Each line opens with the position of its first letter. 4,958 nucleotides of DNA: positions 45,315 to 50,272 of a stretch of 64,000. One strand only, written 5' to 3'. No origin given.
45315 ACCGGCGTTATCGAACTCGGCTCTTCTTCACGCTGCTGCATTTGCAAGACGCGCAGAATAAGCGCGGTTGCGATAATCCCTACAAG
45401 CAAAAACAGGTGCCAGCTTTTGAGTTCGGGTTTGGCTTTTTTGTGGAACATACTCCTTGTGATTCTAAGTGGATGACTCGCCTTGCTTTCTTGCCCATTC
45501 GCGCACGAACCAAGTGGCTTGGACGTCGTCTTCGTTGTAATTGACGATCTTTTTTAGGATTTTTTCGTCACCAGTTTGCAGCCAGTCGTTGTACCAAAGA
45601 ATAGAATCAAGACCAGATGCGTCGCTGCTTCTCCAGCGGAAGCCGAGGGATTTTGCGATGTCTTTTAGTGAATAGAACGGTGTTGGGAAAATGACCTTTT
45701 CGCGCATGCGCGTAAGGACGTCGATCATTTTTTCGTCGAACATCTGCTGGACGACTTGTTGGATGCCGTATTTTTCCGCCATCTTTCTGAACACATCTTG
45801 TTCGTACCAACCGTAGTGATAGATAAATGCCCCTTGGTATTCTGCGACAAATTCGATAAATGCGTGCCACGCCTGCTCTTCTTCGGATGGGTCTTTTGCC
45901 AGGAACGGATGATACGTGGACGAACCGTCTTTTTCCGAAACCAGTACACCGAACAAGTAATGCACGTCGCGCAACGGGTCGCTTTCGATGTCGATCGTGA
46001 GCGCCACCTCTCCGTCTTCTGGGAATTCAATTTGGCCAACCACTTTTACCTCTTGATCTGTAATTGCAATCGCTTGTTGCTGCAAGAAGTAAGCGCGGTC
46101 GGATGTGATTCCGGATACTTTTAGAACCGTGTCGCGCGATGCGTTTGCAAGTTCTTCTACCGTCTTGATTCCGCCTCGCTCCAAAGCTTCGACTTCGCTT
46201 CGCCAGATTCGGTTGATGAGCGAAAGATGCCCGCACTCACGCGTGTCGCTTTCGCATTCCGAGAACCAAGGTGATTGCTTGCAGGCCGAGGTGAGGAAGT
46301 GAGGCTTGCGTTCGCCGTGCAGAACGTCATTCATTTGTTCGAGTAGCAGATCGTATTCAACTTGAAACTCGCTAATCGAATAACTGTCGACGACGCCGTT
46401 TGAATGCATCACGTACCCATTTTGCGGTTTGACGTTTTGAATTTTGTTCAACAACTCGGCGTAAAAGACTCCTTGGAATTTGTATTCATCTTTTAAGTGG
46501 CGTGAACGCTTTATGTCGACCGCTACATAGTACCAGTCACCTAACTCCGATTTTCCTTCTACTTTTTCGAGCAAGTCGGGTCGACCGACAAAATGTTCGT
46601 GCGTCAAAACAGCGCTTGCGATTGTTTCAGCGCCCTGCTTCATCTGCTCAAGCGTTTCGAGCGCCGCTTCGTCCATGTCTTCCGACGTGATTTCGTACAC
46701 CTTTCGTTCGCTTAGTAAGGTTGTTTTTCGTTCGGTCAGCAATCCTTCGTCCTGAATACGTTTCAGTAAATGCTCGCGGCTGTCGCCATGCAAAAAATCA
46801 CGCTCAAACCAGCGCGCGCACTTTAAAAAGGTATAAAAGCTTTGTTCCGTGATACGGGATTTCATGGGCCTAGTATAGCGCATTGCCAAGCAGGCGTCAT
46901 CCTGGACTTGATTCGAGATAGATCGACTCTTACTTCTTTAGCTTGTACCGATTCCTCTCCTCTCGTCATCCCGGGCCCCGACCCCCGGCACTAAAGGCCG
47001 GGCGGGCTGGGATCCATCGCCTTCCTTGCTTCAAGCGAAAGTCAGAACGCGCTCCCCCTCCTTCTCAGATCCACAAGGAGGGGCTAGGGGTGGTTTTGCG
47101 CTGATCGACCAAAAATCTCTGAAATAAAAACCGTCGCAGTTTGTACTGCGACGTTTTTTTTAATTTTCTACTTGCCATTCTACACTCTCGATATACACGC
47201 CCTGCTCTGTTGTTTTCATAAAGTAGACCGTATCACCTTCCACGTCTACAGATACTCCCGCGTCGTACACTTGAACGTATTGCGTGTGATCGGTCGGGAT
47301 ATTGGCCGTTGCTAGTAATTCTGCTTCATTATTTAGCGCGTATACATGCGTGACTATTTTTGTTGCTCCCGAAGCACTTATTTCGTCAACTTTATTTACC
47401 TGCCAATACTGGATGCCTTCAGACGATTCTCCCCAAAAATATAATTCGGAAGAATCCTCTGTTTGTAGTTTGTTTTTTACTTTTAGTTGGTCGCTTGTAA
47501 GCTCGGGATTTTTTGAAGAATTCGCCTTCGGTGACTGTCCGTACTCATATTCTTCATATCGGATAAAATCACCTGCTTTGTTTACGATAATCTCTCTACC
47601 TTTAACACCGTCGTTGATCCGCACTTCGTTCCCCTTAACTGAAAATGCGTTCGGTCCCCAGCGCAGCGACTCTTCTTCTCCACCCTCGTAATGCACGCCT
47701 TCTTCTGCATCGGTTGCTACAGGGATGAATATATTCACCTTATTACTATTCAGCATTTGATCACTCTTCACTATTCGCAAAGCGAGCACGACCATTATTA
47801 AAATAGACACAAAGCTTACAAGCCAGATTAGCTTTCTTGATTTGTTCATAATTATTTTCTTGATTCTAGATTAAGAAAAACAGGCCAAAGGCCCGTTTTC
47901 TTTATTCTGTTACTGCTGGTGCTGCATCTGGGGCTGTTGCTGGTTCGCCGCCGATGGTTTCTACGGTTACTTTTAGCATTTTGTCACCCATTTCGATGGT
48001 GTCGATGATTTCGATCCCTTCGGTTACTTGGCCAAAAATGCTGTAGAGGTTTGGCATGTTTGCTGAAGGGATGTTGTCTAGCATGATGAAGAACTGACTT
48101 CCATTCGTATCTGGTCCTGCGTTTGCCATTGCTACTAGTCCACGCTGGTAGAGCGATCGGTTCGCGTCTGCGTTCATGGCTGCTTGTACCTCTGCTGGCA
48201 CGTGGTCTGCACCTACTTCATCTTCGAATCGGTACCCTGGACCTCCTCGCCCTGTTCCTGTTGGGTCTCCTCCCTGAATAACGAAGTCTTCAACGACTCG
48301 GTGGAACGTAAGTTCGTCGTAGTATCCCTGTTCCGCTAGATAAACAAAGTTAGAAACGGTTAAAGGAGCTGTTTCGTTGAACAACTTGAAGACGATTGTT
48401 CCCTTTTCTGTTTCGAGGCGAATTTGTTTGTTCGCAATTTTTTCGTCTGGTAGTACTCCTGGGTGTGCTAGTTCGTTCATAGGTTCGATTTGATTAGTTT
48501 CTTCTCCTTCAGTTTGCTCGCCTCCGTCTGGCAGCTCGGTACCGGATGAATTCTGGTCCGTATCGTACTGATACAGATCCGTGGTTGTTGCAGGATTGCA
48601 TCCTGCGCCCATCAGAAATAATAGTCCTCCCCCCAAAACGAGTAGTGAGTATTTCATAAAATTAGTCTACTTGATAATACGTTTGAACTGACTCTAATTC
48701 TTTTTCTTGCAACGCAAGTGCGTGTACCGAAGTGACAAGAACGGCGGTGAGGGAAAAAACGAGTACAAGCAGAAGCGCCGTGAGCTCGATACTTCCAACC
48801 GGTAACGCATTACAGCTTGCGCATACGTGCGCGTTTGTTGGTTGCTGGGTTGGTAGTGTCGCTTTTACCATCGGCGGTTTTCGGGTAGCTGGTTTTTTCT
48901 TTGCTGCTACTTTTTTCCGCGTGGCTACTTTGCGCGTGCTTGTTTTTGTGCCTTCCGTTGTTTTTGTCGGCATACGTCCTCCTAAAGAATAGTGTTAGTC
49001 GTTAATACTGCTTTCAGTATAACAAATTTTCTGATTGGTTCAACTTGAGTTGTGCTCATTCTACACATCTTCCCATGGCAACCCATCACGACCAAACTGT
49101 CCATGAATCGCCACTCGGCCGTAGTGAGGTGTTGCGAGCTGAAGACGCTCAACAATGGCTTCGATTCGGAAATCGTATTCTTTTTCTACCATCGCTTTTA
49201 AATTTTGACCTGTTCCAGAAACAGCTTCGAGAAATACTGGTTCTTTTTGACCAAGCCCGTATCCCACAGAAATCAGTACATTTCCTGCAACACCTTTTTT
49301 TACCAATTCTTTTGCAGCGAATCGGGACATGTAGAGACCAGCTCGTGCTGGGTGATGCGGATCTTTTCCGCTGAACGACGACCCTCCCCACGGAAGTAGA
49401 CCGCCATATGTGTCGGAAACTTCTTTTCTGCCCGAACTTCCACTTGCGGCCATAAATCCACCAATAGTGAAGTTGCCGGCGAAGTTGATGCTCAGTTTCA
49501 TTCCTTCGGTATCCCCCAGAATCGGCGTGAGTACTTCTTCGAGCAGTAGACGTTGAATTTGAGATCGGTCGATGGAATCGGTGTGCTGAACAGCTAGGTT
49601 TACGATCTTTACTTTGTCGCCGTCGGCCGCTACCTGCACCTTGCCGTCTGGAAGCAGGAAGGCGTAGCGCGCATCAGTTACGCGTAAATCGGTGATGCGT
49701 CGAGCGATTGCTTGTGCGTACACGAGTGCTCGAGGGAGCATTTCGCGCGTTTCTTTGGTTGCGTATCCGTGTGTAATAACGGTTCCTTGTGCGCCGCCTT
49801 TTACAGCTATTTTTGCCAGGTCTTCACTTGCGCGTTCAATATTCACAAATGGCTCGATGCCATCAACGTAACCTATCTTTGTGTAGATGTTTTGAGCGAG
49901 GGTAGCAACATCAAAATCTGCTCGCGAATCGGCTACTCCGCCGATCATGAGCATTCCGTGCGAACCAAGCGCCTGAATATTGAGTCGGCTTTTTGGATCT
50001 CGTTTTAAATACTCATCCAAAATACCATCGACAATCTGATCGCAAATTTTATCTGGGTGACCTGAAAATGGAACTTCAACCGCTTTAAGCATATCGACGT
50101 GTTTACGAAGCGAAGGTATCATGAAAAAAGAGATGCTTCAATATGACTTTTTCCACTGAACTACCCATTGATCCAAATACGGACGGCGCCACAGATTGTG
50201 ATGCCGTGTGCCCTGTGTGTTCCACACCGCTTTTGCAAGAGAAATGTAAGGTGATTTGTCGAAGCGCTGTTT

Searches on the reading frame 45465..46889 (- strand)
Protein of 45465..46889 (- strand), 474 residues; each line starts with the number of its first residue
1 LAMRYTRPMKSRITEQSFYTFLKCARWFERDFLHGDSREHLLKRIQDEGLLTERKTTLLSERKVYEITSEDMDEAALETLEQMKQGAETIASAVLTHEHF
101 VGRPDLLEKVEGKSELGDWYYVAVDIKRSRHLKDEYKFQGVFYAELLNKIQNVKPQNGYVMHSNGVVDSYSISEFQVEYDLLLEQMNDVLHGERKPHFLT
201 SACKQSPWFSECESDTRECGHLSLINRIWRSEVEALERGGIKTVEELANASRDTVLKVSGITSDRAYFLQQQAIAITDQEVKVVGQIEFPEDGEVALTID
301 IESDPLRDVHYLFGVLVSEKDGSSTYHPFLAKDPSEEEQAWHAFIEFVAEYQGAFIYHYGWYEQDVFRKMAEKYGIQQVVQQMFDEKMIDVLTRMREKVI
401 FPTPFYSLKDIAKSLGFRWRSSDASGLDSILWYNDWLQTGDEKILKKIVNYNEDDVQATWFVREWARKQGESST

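Call 33: search_protein_families(library=pfam, proteins=[window:45465-46889:-], max_evalue=0.001)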
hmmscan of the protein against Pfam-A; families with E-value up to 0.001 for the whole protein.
window:45465-46889:- (474 aa): 2 families
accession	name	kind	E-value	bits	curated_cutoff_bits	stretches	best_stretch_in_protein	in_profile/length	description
PF13482.12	RNase_H_2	-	2.5e-38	132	22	1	299-466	3-164/165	RNase_H superfamily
PF14520.12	HHH_5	-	0.00014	22.7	27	1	234-266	16-48/57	Helix-hairpin-helix domain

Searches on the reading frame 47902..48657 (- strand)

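Call 33: search_protein_families(library=pfam, proteins=[window:47902-48657:-], max_evalue=0.001)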
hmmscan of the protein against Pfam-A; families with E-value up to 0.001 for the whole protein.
window:47902-48657:- (251 aa): 1 family
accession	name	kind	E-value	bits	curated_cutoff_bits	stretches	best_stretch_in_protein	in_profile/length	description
PF00160.26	Pro_isomerase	-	5.8e-40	137.6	21.7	1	79-226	2-142/159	Cyclophilin type peptidyl-prolyl cis-trans isomerase/CLD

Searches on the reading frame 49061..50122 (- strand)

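Call 33: search_protein_families(library=pfam, proteins=[window:49061-50122:-], max_evalue=0.001)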
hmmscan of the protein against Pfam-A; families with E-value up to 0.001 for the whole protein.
window:49061-50122:- (353 aa): 3 families
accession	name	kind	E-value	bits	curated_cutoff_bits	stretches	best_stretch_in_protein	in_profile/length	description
PF02773.21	S-AdoMet_synt_C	-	4e-33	114.7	25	1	220-351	1-137/138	S-adenosylmethionine synthetase, C-terminal domain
PF00438.25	S-AdoMet_synt_N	-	1.9e-17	64.1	33.1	1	18-87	9-78/99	S-adenosylmethionine synthetase, N-terminal domain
PF02772.21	S-AdoMet_synt_M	-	1.6e-16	61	29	1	110-218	3-120/120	S-adenosylmethionine synthetase, central domain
